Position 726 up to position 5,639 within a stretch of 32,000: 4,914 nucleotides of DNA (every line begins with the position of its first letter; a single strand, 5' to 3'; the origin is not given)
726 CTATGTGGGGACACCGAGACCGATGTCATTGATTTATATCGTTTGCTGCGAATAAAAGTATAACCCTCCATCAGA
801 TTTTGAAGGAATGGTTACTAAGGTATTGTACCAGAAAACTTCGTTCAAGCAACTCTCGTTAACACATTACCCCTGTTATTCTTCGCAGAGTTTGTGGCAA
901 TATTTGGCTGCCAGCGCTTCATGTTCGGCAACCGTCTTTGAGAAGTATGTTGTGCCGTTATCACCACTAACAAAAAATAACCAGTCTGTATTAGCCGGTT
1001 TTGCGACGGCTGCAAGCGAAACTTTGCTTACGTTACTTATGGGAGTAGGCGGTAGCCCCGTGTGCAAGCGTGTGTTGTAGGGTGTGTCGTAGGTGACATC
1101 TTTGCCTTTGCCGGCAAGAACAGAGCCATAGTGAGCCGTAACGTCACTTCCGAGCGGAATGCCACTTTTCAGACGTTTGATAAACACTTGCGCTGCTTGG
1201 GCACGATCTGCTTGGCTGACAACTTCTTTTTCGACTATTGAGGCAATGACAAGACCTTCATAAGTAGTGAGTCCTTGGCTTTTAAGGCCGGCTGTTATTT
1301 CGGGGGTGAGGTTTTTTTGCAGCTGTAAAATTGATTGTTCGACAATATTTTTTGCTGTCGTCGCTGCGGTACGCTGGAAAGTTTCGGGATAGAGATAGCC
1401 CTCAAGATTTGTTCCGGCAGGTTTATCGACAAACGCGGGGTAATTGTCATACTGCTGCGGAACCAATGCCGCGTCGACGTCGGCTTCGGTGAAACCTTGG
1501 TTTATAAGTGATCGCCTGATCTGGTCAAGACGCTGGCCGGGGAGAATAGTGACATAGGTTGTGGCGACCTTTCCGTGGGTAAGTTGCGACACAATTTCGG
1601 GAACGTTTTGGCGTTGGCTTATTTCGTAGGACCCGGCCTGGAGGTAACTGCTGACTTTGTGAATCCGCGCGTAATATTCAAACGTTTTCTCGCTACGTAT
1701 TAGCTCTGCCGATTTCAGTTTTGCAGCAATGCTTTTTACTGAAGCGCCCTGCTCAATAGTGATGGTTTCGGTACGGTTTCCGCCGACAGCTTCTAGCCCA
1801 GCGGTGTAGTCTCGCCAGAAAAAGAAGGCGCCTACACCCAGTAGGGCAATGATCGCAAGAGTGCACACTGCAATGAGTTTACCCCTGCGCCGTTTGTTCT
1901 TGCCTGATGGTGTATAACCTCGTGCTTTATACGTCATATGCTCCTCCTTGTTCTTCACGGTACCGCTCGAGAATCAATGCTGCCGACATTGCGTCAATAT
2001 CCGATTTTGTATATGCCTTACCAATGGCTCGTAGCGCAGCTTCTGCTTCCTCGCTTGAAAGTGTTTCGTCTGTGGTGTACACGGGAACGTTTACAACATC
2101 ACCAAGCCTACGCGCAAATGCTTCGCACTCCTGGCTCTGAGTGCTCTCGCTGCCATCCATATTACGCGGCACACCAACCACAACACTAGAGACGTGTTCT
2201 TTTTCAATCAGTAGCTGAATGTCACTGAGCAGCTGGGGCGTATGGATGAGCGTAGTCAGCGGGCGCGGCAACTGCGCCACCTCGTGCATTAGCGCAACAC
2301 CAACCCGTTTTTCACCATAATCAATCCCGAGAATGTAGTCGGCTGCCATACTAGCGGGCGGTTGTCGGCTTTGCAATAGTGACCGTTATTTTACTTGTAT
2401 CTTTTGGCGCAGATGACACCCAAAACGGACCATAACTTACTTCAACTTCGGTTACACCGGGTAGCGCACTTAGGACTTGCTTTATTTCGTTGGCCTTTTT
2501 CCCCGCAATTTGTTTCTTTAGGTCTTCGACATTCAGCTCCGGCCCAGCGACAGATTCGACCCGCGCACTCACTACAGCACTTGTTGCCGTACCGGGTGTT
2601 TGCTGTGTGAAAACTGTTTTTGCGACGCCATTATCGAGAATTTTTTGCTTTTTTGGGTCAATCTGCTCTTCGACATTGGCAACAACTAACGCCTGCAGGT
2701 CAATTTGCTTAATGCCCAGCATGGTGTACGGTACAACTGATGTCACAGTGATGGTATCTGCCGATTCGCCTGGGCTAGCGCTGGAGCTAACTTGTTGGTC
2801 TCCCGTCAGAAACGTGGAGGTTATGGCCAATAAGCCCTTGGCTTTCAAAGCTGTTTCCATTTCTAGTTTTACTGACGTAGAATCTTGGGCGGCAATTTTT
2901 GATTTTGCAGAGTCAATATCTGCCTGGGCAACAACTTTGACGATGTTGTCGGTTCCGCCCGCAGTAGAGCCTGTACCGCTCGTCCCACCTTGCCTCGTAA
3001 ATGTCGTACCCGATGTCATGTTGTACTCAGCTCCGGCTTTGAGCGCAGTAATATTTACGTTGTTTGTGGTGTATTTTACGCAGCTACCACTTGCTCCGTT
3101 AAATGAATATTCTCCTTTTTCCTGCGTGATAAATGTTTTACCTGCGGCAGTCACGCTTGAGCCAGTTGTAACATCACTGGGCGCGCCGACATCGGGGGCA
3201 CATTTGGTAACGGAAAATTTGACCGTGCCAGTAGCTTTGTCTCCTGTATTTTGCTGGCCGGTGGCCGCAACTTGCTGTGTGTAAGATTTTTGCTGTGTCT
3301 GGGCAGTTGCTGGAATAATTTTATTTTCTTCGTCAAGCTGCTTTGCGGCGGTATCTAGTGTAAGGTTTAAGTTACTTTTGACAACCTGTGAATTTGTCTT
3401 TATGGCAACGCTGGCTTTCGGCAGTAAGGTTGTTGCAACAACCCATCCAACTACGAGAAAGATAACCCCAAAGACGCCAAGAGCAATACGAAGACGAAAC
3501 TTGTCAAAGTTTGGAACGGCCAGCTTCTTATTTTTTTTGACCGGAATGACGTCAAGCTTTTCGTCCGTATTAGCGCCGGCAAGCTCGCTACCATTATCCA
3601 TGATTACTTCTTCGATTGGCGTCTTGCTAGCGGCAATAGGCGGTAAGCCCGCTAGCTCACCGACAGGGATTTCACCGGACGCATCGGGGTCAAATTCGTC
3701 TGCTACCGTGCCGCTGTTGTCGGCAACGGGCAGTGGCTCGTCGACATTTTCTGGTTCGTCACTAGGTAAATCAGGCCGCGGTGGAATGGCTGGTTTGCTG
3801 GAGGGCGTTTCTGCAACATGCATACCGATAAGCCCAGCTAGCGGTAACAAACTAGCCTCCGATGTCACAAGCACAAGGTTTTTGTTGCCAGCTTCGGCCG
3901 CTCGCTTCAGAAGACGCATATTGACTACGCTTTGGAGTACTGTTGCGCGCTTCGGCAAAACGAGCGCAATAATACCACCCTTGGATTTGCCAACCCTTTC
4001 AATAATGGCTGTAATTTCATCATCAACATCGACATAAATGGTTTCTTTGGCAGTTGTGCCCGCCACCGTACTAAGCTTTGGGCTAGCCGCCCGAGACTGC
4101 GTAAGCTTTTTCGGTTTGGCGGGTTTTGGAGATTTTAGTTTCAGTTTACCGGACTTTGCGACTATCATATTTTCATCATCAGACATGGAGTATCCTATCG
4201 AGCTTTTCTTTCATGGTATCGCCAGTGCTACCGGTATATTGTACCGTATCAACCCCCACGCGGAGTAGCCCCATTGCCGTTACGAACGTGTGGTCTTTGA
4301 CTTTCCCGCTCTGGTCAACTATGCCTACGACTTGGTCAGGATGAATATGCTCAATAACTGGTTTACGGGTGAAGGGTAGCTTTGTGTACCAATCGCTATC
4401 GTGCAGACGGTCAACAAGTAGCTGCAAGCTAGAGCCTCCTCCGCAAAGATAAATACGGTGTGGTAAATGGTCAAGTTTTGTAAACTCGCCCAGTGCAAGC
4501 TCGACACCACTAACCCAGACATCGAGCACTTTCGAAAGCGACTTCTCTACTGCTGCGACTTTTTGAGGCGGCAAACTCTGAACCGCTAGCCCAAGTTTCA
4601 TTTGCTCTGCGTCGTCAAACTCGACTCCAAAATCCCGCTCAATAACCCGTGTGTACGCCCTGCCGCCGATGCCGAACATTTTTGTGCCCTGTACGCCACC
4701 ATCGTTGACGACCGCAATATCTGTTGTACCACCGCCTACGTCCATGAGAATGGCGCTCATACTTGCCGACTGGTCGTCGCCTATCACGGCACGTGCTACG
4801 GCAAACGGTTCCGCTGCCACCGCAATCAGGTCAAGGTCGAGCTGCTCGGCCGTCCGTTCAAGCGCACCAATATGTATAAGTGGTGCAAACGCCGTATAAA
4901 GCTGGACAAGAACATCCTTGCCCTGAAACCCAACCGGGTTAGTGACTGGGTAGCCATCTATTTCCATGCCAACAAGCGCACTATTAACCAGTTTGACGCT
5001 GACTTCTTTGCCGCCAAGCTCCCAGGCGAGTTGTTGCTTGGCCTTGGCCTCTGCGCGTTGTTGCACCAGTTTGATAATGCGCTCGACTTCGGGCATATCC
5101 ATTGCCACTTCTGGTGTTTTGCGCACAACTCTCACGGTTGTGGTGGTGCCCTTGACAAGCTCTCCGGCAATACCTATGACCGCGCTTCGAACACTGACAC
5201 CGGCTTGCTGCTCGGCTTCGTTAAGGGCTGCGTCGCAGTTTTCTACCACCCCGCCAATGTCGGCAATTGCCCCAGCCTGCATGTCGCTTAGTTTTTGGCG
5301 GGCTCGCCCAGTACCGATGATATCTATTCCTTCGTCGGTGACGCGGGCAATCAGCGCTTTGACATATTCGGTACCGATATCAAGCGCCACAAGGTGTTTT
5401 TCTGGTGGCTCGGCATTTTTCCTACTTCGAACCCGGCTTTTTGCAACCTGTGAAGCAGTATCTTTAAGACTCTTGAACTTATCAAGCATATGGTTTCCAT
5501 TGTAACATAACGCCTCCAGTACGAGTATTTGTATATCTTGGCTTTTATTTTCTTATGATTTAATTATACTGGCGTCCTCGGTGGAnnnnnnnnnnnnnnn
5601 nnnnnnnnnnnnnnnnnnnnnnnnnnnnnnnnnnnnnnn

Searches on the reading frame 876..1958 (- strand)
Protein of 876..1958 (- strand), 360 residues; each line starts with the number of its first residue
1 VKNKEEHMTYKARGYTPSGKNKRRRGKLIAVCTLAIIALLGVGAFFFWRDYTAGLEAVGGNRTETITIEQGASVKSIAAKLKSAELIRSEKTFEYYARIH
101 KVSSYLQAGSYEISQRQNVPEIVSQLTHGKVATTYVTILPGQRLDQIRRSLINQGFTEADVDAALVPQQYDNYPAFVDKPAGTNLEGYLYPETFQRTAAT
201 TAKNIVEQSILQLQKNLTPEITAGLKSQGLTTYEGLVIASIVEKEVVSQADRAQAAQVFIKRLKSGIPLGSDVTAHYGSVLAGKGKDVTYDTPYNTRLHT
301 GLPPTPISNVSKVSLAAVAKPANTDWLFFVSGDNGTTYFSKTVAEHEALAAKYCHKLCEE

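Call 12: search_protein_families(library=pfam, max_evalue=0.01, proteins=[window:876-1958:-])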
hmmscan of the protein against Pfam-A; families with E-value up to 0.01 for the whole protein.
window:876-1958:- (360 aa): 1 family
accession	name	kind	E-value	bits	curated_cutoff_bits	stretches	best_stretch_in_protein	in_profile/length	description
PF02618.21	YceG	-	5.3e-72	243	32.4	1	66-351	1-274/275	YceG-like family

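Call 47: find_encoding_contigs(protein=window:876-1958:-, flank=10000, max_places=5)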
Protein window:876-1958:- (360 aa): no gene with exactly this product is on record in the collection.

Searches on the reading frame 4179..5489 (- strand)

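Call 12: search_protein_families(library=pfam, max_evalue=0.01, proteins=[window:4179-5489:-])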
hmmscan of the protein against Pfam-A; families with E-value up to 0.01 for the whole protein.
window:4179-5489:- (436 aa): 6 families
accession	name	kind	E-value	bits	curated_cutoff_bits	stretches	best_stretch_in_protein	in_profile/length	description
PF14450.12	FtsA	-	7.3e-13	49.4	31.8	1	248-407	2-127/127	Cell division protein FtsA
PF11104.14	PilM_2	-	4.8e-07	29.5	27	1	219-363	150-295/340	Type IV pilus assembly protein PilM;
PF06277.17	EutA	-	7.5e-05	22.2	27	1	243-278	142-177/475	Ethanolamine utilisation protein EutA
PF13941.12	MutL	-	0.00019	20.7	27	1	206-291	206-293/450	MutL protein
PF06723.19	MreB_Mbl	-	0.0038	16.5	27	1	210-283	112-184/327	MreB/Mbl protein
PF01968.24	Hydantoinase_A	-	0.0064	16.2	22.9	0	225-267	59-102/291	Hydantoinase/oxoprolinase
